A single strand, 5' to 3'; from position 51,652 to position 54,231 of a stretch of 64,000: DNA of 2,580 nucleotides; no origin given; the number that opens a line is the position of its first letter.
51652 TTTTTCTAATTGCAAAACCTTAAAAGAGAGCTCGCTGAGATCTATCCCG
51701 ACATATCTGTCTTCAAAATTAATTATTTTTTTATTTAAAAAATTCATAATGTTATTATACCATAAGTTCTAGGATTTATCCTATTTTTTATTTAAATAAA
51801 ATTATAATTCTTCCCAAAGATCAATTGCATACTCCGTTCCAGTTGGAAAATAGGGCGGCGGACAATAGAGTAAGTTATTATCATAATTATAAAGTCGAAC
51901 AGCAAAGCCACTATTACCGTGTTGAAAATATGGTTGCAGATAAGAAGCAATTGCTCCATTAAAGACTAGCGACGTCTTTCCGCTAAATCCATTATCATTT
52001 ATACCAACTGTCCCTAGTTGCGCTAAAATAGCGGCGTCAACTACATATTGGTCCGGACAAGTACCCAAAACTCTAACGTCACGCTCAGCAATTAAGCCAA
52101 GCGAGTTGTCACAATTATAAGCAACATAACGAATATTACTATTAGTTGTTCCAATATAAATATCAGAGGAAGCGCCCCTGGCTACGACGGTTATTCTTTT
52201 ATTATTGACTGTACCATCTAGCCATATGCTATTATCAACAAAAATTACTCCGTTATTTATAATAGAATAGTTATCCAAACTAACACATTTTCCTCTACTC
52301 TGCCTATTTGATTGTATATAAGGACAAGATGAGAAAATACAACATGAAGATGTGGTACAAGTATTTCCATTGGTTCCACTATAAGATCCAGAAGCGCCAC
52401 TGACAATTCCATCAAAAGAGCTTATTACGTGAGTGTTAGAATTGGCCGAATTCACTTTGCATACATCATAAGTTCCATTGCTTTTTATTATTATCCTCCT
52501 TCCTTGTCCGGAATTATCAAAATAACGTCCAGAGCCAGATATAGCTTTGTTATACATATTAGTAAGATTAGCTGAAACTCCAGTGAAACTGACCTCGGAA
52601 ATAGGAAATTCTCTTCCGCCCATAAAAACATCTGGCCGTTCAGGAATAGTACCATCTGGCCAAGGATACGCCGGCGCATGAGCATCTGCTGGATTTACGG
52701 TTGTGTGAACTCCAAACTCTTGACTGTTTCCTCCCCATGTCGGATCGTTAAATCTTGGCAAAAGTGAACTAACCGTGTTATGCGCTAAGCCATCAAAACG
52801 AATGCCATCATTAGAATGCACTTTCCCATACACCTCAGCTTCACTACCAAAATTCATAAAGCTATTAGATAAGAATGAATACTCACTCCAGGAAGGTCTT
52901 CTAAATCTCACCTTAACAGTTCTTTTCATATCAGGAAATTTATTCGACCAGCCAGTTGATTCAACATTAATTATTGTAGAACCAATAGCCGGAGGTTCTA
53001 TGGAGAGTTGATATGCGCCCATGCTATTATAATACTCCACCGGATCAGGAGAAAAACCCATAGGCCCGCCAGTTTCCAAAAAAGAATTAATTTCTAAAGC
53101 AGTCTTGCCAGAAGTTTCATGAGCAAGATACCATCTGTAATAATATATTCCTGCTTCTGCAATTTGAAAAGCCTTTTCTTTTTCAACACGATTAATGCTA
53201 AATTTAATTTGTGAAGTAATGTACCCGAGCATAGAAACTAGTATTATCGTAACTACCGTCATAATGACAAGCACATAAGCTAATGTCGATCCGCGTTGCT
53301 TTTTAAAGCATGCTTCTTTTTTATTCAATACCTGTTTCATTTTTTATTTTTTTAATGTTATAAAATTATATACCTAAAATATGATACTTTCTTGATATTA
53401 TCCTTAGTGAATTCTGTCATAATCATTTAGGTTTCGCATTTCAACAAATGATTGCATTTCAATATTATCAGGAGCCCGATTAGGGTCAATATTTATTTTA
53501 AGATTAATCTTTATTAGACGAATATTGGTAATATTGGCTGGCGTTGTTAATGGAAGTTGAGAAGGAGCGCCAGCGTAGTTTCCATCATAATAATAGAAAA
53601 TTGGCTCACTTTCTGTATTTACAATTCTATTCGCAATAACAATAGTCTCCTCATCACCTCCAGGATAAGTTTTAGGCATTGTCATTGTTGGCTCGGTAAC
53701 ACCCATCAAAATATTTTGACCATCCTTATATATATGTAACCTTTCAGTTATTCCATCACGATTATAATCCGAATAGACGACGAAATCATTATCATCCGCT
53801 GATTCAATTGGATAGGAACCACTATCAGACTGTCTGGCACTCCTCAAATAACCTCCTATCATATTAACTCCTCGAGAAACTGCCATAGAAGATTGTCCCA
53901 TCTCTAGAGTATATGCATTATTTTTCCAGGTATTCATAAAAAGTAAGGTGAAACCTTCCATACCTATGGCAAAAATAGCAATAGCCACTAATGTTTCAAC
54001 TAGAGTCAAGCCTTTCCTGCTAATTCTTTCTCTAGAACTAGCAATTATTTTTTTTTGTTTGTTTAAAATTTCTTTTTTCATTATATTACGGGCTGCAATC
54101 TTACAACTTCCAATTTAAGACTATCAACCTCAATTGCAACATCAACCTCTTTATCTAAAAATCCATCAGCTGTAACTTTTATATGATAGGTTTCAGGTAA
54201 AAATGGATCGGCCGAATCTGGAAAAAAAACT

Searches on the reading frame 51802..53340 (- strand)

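Call 45: search_protein_families(library=pfam, proteins=[window:51802-53340:-], max_evalue=0.00001)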
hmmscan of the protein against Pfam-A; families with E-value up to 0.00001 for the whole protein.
window:51802-53340:- (512 aa): 1 family
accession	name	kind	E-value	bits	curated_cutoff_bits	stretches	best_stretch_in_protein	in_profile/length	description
PF14341.11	PilX_N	-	1.1e-06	28.9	25.5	1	16-65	1-50/51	PilX N-terminal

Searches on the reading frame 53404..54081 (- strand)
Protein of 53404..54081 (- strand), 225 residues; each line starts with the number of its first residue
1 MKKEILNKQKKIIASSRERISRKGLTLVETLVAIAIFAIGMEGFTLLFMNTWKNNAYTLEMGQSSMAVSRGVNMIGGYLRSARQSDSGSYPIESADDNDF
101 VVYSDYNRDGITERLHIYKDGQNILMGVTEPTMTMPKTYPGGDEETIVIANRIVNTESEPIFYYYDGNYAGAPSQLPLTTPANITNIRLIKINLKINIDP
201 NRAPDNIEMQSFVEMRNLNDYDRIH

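Call 92: search_protein_families(library=pfam, proteins=[window:53404-54081:-], max_evalue=0.00001)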
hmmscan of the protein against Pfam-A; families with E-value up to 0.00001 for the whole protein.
window:53404-54081:- (225 aa): 1 family
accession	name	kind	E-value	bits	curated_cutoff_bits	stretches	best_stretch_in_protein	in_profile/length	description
PF07963.17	N_methyl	-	8.7e-06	25.5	21.2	1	21-41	3-23/27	Prokaryotic N-terminal methylation motif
